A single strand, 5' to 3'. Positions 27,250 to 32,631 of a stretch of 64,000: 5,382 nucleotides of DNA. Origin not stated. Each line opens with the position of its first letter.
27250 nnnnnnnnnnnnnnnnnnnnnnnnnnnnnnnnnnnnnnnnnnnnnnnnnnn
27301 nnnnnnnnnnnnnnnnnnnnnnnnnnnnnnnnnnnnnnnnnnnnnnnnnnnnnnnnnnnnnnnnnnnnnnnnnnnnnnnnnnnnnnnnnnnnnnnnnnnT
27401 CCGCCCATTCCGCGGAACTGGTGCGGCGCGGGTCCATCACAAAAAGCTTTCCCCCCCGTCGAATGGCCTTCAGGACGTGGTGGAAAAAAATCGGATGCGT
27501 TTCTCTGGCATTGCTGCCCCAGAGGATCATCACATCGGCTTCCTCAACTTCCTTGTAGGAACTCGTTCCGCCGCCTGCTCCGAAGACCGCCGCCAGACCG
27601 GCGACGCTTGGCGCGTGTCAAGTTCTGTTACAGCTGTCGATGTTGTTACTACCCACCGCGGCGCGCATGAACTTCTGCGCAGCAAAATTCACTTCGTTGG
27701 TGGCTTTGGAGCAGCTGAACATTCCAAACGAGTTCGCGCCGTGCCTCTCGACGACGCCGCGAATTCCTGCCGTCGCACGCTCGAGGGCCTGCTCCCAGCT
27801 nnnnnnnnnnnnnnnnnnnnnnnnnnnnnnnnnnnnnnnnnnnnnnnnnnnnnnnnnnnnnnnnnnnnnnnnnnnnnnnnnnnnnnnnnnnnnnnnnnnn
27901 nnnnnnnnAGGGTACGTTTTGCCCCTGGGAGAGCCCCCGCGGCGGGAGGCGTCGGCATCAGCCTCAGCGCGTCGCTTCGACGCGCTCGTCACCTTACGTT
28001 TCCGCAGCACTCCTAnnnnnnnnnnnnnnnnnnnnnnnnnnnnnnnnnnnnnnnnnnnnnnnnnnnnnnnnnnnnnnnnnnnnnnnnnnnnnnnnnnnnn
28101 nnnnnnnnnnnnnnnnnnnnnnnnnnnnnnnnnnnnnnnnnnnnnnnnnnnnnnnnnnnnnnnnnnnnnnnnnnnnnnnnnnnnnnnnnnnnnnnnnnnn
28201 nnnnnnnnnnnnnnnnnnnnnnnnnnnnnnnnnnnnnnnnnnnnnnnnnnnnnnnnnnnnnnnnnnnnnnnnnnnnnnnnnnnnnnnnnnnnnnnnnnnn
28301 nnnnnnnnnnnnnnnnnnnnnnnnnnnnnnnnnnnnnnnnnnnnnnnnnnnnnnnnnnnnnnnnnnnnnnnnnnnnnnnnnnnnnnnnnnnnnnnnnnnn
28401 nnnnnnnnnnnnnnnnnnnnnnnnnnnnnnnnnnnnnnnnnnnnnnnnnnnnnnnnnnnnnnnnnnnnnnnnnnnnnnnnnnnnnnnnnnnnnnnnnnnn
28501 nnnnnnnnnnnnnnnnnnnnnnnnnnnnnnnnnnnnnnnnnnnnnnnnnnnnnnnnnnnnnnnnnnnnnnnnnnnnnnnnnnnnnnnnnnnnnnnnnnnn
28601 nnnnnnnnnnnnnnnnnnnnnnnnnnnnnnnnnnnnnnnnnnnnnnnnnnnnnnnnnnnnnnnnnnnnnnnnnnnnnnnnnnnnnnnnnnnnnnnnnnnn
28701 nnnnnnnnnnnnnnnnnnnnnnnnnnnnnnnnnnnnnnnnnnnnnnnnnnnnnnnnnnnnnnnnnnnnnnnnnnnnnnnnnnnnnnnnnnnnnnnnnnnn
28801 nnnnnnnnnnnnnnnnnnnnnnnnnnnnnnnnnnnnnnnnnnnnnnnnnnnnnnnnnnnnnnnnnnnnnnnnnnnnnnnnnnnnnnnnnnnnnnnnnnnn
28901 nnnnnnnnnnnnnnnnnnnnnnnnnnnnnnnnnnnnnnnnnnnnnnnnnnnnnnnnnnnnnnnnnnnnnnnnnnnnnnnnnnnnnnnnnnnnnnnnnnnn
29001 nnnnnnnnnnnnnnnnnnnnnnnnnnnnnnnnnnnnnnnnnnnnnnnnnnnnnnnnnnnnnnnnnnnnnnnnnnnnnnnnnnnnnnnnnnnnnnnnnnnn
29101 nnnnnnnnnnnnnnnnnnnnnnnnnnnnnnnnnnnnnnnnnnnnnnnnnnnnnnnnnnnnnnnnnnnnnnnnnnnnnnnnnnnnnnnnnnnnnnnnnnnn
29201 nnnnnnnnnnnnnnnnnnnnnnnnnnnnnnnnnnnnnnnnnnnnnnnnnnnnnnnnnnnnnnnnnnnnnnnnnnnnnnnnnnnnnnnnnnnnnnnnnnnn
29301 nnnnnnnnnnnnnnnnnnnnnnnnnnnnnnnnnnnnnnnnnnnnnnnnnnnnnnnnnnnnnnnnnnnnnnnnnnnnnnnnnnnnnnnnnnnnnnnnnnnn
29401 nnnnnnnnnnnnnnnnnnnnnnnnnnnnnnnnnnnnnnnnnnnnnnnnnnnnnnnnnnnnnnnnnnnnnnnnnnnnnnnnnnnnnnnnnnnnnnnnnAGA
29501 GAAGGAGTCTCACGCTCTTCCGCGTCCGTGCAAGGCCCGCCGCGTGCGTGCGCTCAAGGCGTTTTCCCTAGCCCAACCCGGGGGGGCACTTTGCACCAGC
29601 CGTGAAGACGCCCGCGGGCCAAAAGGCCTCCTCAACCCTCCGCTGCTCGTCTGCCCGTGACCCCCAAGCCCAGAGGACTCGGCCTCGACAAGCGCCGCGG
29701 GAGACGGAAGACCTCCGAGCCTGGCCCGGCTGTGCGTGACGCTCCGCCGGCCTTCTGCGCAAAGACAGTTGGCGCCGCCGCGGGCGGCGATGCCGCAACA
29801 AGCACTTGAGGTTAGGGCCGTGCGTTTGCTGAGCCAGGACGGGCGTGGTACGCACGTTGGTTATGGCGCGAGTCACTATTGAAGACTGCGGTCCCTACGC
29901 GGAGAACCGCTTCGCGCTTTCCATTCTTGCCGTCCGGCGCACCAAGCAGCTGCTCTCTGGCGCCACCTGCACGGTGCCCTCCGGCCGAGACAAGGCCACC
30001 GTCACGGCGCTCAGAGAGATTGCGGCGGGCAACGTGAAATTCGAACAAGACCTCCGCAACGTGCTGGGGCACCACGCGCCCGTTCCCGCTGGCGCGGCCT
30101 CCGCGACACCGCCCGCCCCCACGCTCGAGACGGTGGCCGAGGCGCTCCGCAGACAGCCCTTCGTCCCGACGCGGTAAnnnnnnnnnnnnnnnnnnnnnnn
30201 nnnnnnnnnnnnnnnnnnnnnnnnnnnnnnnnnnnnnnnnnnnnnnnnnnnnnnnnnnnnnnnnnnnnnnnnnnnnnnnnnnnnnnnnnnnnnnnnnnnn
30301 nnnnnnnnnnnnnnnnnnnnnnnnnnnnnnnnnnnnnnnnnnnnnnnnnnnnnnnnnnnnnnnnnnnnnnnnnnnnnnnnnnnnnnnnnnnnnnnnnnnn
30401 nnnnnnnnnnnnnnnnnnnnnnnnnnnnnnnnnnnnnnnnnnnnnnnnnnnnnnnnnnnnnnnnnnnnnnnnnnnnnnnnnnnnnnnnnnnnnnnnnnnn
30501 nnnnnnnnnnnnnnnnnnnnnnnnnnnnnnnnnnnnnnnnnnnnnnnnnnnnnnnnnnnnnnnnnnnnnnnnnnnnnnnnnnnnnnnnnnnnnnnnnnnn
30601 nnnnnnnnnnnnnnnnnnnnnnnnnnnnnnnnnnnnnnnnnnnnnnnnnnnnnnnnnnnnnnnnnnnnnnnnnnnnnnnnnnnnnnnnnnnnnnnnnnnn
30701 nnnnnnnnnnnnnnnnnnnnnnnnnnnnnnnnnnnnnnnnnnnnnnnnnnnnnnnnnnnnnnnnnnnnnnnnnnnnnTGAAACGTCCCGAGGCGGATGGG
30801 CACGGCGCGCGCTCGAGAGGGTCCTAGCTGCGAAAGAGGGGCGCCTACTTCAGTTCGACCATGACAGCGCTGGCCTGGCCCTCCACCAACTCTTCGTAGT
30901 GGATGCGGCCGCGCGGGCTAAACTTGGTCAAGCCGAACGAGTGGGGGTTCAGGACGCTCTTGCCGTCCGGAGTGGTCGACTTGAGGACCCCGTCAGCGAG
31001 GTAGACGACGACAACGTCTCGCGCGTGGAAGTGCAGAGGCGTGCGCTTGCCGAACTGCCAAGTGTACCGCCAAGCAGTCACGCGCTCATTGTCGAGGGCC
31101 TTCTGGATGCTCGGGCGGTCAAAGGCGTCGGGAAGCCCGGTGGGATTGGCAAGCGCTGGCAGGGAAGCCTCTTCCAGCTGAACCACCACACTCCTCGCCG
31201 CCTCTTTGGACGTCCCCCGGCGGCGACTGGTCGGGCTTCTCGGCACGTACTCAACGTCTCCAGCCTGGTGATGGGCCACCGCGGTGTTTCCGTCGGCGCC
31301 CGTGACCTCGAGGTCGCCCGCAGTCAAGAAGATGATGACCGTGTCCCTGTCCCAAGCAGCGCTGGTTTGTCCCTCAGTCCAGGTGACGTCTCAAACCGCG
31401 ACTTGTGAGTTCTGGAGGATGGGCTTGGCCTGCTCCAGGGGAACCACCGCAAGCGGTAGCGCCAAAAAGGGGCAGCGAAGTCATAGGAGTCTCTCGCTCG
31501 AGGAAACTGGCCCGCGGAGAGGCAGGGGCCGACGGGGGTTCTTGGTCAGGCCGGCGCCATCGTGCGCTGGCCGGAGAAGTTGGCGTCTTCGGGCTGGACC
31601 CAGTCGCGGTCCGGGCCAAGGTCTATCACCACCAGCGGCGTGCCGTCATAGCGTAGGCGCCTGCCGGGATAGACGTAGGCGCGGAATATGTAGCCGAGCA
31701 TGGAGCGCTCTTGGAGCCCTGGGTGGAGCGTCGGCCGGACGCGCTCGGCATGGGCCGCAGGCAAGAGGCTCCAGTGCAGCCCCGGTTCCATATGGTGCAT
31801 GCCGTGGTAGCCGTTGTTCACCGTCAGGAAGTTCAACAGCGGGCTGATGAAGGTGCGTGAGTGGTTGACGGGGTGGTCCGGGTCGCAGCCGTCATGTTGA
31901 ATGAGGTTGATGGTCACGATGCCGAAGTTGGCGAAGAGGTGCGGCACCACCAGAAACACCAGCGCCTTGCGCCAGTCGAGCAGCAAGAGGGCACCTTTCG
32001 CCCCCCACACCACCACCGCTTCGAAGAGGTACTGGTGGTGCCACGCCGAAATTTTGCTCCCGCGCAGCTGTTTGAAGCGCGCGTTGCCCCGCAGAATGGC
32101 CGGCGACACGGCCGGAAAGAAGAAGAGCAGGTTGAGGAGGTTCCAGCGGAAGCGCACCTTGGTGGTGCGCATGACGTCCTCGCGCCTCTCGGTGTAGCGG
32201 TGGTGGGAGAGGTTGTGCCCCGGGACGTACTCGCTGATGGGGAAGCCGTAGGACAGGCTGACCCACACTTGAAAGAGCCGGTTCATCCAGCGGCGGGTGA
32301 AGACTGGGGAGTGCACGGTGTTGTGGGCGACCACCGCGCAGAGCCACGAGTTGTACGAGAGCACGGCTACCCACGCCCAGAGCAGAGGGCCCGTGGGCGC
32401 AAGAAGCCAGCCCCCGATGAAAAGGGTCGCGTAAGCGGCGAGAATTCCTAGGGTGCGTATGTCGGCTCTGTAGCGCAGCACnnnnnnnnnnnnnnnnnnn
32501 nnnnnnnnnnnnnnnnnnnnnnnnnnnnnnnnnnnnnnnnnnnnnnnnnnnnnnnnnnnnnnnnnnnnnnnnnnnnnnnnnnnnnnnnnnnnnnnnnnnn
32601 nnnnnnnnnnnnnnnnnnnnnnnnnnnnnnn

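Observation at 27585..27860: In-frame UGA with an fdhF-like SECIS hairpin: two track ORFs are one selenocysteine formate dehydrogenase subunit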

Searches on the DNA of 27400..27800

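Call 13: search_rna_families(source=window, start=27400, end=27800, threshold=evalue, max_evalue=10, show_alignments=3)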
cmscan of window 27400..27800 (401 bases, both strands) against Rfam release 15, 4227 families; matches with E-value up to 10: 5.
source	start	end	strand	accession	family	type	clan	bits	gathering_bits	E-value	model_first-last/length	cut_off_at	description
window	27578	27622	-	RF03047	RAGATH-16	Gene; sRNA;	-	15.6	65.6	3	1-72/72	no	RAGATH-16 RNA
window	27562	27623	-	RF01989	SECIS_3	Cis-reg;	-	14.9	63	1.9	1-59/59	no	Selenocysteine insertion sequence 3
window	27572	27613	+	RF02989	gntR-DTE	Gene; sRNA;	-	14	63.6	5.9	35-75/119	no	gntR-DTE RNA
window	27522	27589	-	RF01781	ASdes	Gene; sRNA;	-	12.9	40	5.2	1-68/68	no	ASdes TB sRNA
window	27447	27485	-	RF03537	Flavi_TBFV_SL6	Cis-reg;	-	12.5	38.3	6.7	1-45/45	no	Tick-borne Flavivirus short stem-loop SL6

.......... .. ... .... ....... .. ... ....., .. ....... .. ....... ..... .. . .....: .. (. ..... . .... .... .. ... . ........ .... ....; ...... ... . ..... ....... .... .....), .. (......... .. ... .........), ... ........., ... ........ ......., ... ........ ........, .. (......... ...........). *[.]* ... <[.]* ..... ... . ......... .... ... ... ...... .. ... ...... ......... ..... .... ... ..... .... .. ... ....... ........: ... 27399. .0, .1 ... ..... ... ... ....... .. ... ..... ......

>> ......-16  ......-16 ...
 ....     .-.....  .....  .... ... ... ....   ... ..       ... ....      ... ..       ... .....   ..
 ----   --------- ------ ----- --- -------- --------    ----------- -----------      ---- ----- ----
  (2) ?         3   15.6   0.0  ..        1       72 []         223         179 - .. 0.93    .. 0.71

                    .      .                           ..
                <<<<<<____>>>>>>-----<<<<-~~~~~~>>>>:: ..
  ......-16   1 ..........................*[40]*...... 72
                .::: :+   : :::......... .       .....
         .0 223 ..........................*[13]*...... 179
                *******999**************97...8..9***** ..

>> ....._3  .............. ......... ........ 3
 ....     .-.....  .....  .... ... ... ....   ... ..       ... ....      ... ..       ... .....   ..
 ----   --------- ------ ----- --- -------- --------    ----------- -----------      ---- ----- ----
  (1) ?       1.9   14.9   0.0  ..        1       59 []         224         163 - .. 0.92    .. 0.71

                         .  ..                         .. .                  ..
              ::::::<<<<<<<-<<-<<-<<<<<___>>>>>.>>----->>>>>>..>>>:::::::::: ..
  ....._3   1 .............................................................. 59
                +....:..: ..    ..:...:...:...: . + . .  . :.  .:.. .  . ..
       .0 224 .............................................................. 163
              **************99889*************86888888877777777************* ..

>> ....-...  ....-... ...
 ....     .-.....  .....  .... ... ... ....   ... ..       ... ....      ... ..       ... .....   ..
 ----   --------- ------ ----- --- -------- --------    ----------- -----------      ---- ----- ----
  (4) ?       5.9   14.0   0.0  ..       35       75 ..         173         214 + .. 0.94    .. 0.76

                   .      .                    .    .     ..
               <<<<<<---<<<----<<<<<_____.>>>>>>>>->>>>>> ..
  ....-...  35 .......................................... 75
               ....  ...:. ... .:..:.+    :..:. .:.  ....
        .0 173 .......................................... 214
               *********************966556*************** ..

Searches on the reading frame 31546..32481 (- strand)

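Call 9: search_protein_families(library=pfam, proteins=[window:31546-32481:-])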
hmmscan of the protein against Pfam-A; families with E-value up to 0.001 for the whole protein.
window:31546-32481:- (311 aa): 1 family
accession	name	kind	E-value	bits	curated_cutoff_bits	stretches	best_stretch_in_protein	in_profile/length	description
PF00487.30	FA_desaturase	-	2.9e-31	109.6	29.7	1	34-254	8-244/253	Fatty acid desaturase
